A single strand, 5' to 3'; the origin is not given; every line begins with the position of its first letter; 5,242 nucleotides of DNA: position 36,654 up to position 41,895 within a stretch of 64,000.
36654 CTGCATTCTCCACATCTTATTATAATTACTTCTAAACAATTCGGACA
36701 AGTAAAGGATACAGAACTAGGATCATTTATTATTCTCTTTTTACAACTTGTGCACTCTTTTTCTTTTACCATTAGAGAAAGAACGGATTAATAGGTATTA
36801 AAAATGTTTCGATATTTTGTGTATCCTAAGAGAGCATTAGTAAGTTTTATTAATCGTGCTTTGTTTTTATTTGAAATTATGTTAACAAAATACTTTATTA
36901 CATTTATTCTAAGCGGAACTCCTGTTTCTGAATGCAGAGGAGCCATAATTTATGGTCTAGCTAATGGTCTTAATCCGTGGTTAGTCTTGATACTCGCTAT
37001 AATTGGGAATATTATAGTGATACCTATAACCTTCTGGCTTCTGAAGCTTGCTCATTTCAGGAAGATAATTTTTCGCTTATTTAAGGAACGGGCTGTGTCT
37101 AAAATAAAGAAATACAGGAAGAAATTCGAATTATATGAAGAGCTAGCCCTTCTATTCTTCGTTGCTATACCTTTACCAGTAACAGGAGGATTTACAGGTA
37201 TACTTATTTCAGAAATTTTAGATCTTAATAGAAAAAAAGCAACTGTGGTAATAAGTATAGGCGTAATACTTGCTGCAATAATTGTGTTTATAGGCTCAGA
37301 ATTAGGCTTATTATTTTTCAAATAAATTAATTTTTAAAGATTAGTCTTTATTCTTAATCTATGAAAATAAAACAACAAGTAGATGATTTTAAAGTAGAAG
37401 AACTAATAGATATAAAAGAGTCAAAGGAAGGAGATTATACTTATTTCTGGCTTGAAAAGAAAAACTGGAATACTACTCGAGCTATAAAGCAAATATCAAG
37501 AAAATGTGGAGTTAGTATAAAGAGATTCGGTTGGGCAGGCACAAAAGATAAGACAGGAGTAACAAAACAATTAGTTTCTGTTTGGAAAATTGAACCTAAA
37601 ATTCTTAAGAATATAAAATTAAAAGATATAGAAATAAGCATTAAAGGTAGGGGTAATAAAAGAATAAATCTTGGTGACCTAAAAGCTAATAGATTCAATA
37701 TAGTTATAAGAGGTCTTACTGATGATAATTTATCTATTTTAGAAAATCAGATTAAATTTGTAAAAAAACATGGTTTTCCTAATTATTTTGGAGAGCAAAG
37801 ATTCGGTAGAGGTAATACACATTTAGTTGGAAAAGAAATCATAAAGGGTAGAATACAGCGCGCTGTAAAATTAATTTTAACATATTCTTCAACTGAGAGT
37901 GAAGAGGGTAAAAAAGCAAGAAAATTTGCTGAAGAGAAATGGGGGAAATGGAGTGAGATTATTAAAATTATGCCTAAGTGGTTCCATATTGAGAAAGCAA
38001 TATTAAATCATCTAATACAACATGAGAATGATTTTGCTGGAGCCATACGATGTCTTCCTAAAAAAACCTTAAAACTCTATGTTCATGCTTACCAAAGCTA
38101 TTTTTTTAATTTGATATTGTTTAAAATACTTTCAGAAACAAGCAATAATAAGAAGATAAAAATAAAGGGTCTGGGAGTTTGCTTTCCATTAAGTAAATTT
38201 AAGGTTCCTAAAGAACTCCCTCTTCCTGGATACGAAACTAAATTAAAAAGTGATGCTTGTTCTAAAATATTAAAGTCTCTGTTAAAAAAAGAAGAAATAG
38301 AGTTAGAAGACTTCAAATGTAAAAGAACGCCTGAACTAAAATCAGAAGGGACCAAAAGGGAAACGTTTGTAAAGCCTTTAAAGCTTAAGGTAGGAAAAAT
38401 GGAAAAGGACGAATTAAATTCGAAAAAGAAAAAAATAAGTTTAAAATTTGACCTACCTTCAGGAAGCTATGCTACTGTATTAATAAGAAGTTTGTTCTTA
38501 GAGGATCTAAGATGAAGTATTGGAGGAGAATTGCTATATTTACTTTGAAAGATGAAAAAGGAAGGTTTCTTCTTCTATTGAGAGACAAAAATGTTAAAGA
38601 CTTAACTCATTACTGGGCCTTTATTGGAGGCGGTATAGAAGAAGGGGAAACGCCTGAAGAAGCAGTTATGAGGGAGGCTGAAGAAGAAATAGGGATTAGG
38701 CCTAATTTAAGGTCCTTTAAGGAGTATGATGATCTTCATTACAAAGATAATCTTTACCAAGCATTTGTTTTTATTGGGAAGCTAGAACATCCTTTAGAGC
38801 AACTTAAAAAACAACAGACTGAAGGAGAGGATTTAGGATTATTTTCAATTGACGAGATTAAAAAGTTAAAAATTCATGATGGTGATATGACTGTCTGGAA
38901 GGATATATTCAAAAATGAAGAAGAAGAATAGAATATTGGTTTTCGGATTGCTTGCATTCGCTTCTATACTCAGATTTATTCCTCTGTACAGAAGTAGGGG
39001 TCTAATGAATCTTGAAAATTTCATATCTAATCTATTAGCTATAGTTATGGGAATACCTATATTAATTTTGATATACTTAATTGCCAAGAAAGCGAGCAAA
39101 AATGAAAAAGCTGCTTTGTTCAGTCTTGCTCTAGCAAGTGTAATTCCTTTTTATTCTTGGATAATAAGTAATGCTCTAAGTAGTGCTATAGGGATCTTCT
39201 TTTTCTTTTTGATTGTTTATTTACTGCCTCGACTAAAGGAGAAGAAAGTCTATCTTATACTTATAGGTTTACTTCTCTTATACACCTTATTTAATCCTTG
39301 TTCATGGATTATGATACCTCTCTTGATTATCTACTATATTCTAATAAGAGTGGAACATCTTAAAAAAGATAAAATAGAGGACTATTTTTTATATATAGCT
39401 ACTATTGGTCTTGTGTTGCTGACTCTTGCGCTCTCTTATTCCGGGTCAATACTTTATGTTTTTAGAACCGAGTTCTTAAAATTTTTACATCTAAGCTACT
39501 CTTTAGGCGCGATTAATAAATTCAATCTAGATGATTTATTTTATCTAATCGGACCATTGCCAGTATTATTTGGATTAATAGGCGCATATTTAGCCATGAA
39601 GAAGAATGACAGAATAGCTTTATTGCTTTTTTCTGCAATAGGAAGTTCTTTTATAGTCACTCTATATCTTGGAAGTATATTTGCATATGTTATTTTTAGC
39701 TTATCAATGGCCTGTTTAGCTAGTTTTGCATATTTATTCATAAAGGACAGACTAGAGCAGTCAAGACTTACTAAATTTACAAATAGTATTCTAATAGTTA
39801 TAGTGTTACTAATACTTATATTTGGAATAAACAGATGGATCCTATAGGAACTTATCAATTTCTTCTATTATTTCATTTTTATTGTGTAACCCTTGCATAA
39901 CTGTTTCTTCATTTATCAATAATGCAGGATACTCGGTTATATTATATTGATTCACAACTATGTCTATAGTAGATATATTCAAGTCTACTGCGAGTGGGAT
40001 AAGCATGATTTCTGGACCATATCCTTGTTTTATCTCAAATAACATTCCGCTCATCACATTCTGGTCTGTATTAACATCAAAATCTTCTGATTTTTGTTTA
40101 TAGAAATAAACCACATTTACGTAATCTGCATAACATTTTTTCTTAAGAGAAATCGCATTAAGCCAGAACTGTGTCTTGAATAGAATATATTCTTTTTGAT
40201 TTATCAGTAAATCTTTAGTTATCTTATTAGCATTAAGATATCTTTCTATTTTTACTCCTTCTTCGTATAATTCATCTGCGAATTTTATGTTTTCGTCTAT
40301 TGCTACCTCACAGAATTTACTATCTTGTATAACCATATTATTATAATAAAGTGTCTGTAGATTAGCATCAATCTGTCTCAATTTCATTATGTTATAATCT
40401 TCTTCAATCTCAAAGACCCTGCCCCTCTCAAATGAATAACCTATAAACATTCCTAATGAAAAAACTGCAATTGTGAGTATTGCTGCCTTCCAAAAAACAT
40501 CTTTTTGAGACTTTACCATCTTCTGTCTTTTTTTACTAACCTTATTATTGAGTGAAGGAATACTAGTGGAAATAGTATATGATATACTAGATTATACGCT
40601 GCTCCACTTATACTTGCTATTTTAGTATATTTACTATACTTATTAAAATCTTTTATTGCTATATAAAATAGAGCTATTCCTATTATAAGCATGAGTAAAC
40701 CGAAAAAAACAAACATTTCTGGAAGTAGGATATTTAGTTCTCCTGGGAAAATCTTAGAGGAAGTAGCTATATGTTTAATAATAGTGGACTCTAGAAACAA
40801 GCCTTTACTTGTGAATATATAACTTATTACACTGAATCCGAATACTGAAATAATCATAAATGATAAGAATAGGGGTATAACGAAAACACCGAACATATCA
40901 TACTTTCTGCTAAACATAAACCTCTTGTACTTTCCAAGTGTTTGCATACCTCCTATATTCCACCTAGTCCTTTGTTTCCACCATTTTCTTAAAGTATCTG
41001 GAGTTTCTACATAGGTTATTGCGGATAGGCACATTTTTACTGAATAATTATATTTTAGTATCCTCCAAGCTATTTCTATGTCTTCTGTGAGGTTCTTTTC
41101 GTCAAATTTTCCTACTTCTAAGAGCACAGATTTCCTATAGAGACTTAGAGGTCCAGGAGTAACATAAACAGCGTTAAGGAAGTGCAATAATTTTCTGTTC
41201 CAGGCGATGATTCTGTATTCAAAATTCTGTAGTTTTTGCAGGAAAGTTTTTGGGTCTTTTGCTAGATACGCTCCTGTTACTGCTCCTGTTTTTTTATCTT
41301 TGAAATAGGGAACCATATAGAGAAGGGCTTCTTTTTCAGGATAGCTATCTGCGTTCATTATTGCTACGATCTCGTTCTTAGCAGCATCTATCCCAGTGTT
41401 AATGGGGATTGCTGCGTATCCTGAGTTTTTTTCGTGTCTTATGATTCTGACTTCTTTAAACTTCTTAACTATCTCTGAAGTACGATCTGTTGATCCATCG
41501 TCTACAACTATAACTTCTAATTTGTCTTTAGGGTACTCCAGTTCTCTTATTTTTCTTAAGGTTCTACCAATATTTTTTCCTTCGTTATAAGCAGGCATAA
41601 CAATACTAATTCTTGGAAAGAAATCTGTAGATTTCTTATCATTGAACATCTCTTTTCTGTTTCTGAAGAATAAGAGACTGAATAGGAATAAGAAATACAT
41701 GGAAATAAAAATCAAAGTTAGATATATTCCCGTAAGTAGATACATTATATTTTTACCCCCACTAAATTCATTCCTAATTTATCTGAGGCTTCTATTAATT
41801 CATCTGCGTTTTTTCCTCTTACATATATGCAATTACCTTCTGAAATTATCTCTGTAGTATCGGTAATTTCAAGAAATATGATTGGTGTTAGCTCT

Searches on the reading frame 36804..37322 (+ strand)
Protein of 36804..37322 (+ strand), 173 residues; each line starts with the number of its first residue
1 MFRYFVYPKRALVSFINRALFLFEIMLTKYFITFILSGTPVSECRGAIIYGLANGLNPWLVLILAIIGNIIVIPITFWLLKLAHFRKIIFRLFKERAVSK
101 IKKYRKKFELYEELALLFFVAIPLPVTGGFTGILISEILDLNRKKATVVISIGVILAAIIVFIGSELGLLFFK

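Call 46: search_protein_families(library=pfam, proteins=[window:36804-37322:+])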
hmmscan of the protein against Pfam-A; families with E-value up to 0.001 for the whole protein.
window:36804-37322:+ (173 aa): 2 families
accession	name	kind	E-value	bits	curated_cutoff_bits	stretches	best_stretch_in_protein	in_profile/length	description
PF06695.16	Sm_multidrug_ex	-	2.3e-30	106.1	30.7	1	43-160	1-121/121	Putative small multi-drug export protein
PF09335.16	VTT_dom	-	0.00026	21.9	33.9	1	57-125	15-84/123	VTT domain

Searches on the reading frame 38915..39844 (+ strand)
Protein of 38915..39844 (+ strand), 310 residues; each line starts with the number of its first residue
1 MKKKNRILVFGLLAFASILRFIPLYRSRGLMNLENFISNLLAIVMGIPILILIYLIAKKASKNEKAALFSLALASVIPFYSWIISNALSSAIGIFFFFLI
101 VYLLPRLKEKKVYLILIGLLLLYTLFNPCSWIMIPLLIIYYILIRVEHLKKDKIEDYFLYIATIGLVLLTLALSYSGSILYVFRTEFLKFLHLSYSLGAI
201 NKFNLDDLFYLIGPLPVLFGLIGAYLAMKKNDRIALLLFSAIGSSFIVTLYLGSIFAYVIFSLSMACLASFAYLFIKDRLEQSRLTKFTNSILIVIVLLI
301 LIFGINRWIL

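Call 44: search_protein_families(library=pfam, proteins=[window:38915-39844:+])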
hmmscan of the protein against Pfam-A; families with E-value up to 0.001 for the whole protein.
window:38915-39844:+ (310 aa): 1 family
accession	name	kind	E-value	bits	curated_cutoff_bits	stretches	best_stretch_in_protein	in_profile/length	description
PF13231.12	PMT_2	-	3.1e-05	24.7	26.1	1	39-169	25-154/160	Dolichyl-phosphate-mannose-protein mannosyltransferase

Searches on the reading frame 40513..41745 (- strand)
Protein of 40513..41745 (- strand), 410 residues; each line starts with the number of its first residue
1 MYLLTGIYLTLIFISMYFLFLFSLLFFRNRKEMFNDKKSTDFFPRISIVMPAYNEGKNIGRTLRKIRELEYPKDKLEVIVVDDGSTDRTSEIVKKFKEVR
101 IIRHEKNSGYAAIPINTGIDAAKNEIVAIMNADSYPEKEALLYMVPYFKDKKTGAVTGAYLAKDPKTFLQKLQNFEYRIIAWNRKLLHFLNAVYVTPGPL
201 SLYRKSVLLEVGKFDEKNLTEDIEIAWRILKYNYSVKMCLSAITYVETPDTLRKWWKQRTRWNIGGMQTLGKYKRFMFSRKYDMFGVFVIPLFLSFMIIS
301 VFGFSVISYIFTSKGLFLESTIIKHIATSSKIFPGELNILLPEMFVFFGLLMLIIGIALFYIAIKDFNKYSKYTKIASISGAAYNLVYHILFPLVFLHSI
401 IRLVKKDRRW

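Call 44: search_protein_families(library=pfam, proteins=[window:40513-41745:-])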
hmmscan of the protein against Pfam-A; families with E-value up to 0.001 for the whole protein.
window:40513-41745:- (410 aa): 6 families
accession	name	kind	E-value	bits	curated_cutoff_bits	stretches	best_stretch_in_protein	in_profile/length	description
PF00535.33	Glycos_transf_2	-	7.4e-34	117.5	23.3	1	47-210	1-166/168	Glycosyl transferase family 2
PF13641.12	Glyco_tranf_2_3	-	7.8e-30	105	27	1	44-263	1-228/230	Glycosyltransferase like family 2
PF13632.12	Glyco_trans_2_3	-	1.6e-18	67.7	27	1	126-311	1-187/198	Glycosyl transferase family group 2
PF10111.15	Glyco_tranf_2_2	-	8.5e-13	48.9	27.3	1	47-254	1-224/276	Glycosyltransferase like family 2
PF13506.12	Glyco_transf_21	-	1e-10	41.8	21.7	1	115-263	22-173/174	Glycosyl transferase family 21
PF13704.12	Glyco_tranf_2_4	-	0.00074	20.4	27.5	0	54-109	2-53/98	Glycosyl transferase family 2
